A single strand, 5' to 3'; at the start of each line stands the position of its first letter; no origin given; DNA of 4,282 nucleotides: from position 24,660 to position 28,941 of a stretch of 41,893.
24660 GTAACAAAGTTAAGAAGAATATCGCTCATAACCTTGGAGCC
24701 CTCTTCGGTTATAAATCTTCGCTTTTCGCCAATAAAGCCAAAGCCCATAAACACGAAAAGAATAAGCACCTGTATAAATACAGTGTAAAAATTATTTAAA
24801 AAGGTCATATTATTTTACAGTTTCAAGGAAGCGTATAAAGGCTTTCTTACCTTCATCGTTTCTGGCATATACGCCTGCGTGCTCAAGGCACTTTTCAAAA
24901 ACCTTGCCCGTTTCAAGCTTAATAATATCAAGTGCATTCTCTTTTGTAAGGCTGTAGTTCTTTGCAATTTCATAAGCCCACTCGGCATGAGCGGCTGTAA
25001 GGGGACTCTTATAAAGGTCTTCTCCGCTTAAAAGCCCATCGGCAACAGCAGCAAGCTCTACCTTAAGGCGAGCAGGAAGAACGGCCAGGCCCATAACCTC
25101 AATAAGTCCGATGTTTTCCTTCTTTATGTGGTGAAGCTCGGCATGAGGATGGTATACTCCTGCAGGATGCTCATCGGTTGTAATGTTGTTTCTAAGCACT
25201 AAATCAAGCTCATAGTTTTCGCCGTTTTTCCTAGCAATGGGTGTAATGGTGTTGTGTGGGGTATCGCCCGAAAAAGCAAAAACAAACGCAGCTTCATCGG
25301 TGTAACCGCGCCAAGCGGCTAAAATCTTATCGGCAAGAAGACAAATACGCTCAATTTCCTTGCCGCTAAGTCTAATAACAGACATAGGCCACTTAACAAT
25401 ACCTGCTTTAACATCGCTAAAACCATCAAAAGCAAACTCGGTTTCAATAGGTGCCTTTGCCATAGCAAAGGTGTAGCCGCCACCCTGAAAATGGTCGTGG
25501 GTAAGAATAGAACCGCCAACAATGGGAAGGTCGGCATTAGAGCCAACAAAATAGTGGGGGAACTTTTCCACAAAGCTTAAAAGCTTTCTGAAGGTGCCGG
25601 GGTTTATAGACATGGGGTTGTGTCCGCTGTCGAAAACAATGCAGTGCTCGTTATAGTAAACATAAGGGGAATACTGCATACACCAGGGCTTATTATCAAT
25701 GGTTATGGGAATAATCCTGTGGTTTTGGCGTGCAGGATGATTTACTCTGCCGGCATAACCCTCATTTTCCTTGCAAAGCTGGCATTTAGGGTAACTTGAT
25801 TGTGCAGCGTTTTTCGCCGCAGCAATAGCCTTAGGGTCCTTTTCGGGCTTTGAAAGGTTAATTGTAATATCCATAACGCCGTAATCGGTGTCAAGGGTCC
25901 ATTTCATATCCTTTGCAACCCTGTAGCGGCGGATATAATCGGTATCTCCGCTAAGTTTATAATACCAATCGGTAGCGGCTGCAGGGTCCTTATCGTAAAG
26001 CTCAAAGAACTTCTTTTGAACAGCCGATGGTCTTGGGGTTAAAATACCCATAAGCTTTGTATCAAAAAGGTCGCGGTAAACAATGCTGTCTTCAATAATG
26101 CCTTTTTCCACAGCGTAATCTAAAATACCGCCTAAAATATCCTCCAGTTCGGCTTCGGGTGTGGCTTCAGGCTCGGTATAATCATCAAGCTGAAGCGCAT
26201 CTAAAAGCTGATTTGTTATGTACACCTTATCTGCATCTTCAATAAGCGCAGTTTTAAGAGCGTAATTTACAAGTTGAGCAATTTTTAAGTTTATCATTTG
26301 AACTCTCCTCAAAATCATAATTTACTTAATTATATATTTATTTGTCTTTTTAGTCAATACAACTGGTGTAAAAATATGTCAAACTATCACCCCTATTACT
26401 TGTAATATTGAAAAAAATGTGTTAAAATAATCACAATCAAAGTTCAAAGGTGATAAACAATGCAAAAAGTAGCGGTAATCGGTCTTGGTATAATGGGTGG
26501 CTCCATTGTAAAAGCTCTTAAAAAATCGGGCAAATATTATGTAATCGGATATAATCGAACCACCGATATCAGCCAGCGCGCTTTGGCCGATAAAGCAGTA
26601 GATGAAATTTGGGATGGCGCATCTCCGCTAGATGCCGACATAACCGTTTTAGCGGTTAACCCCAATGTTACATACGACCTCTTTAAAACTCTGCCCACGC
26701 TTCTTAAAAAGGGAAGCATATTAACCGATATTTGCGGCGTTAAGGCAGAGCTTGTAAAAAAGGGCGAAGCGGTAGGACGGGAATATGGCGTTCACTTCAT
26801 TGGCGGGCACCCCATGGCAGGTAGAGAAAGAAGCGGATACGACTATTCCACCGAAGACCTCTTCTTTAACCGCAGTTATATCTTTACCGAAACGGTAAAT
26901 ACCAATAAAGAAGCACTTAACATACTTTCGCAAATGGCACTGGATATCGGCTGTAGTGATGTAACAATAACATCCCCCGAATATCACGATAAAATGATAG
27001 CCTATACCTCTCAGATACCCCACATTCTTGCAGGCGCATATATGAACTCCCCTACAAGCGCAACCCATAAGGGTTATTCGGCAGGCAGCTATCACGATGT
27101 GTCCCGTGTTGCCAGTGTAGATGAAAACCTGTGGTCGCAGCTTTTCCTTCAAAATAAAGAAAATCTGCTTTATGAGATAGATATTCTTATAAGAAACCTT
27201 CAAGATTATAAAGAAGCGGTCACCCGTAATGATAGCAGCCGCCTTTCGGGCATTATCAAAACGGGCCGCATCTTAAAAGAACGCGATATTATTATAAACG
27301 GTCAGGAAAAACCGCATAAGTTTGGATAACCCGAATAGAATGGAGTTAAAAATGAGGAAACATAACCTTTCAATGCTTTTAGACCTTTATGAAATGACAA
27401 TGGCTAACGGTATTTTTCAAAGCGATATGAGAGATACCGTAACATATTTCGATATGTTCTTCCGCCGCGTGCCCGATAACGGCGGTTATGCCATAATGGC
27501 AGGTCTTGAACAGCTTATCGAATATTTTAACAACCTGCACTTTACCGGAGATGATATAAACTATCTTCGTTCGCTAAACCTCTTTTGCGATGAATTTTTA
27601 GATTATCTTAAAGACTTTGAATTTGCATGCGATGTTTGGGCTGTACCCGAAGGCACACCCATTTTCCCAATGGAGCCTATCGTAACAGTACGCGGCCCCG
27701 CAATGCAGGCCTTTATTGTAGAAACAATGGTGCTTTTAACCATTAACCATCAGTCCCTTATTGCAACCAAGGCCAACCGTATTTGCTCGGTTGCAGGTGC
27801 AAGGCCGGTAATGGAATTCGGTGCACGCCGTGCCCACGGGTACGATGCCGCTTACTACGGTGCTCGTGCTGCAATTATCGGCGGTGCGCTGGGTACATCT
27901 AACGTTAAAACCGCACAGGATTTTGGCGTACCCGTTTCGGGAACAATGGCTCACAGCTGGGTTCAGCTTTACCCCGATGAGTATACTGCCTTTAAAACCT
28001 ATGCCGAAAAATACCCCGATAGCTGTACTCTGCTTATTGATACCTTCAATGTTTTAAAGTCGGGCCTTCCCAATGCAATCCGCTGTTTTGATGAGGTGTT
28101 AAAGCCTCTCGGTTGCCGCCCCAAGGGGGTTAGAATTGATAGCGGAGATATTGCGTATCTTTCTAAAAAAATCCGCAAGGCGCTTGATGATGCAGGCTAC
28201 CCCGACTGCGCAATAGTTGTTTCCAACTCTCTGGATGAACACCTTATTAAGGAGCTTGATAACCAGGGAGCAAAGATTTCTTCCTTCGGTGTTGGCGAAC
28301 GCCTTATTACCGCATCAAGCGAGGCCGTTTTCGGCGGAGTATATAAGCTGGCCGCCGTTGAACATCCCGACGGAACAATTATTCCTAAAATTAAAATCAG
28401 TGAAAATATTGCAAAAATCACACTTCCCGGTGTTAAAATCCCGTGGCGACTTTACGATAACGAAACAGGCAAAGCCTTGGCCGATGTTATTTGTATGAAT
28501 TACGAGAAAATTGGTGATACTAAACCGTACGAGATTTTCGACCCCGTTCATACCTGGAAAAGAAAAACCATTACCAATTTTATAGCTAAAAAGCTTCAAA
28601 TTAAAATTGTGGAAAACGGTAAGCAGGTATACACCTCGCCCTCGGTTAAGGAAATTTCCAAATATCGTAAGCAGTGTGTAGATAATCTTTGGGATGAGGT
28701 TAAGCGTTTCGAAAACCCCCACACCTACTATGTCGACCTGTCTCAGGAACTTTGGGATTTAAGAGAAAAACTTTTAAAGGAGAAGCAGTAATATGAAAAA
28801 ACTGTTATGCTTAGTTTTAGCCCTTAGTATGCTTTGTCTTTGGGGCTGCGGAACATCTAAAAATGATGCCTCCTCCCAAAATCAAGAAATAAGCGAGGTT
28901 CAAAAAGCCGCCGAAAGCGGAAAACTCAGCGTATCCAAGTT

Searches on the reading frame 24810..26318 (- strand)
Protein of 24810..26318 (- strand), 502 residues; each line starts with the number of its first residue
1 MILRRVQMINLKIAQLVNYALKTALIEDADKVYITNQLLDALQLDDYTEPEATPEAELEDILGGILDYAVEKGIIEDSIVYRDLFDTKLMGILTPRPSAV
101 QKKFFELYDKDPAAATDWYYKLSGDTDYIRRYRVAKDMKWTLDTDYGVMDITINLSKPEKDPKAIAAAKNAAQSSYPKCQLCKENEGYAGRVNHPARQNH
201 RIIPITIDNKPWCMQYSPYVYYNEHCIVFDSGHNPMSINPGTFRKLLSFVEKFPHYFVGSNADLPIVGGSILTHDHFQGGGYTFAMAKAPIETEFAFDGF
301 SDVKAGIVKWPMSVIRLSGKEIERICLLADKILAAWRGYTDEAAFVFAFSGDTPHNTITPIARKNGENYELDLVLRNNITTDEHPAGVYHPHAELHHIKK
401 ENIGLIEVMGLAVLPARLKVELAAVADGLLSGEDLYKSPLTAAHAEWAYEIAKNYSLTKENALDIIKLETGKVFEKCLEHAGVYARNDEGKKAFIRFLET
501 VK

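Call 22: search_protein_families(library=pfam, proteins=[window:24810-26318:-], max_evalue=0.001)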
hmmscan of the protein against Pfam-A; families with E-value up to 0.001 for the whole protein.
window:24810-26318:- (502 aa): 2 families
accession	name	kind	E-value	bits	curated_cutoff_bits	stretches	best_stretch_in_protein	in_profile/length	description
PF01087.27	GalP_UDP_transf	-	1.3e-37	130.4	22.1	1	26-235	3-184/184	Galactose-1-phosphate uridyl transferase, N-terminal domain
PF02744.22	GalP_UDP_tr_C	-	5.9e-25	88.4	29.2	1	251-448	3-164/165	Galactose-1-phosphate uridyl transferase, C-terminal domain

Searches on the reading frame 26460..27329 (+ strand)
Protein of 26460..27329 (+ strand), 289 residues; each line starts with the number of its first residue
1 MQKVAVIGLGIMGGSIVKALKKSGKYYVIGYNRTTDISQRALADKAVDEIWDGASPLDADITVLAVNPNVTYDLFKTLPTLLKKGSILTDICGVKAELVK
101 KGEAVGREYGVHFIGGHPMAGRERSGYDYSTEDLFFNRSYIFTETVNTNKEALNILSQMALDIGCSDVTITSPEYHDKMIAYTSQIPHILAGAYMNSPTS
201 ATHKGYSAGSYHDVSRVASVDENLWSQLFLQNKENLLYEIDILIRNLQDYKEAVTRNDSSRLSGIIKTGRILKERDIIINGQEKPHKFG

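Call 23: search_protein_families(library=pfam, proteins=[window:26460-27329:+], max_evalue=0.001)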
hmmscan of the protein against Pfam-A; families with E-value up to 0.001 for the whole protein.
window:26460-27329:+ (289 aa): 4 families
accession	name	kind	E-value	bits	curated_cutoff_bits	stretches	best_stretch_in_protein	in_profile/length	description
PF02153.23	PDH_N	-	5.5e-28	97.9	26.5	1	18-164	3-149/154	Prephenate dehydrogenase, nucleotide-binding domain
PF20463.3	PDH_C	-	3.6e-15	56.6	22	1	172-267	1-101/102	Prephenate dehydrogenase, dimerization domain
PF03446.21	NAD_binding_2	-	4.8e-10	40.1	21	1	3-115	1-116/161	NAD binding domain of 6-phosphogluconate dehydrogenase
PF03807.23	F420_oxidored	-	2e-07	31.9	21.6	1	3-91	1-91/94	NADP oxidoreductase coenzyme F420-dependent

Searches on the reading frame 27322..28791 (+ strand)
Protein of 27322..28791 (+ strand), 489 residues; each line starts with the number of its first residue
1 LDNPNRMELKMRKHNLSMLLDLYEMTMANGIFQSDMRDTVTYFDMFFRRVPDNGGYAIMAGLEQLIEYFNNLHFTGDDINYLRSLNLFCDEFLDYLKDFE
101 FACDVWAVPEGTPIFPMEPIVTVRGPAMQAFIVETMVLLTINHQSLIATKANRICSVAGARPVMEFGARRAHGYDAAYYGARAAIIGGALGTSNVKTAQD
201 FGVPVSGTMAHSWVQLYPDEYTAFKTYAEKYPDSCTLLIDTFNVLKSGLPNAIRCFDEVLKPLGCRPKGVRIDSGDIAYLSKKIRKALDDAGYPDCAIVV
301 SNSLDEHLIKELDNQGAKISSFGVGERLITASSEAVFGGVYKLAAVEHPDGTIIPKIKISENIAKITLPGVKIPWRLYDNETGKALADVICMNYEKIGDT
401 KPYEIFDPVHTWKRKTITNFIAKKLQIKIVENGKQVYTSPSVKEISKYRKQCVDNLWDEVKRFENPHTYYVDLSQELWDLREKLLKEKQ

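Call 23: search_protein_families(library=pfam, proteins=[window:27322-28791:+], max_evalue=0.001)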
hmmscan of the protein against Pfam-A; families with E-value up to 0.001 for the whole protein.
window:27322-28791:+ (489 aa): 4 families
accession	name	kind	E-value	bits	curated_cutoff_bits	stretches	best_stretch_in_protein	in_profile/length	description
PF17956.6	NAPRTase_C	-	5.9e-36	123.8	23.3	1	374-480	4-110/111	Nicotinate phosphoribosyltransferase C-terminal domain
PF17767.7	NAPRTase_N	-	6.8e-35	120.6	32.6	1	19-142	2-125/125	Nicotinate phosphoribosyltransferase (NAPRTase) N-terminal domain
PF04095.22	NAPRTase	-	2e-12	47.8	20.8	1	163-343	3-193/239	Nicotinate phosphoribosyltransferase (NAPRTase) family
PF02749.22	QRPTase_N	-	2e-06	28.4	27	1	96-145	36-82/82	Quinolinate phosphoribosyl transferase, N-terminal domain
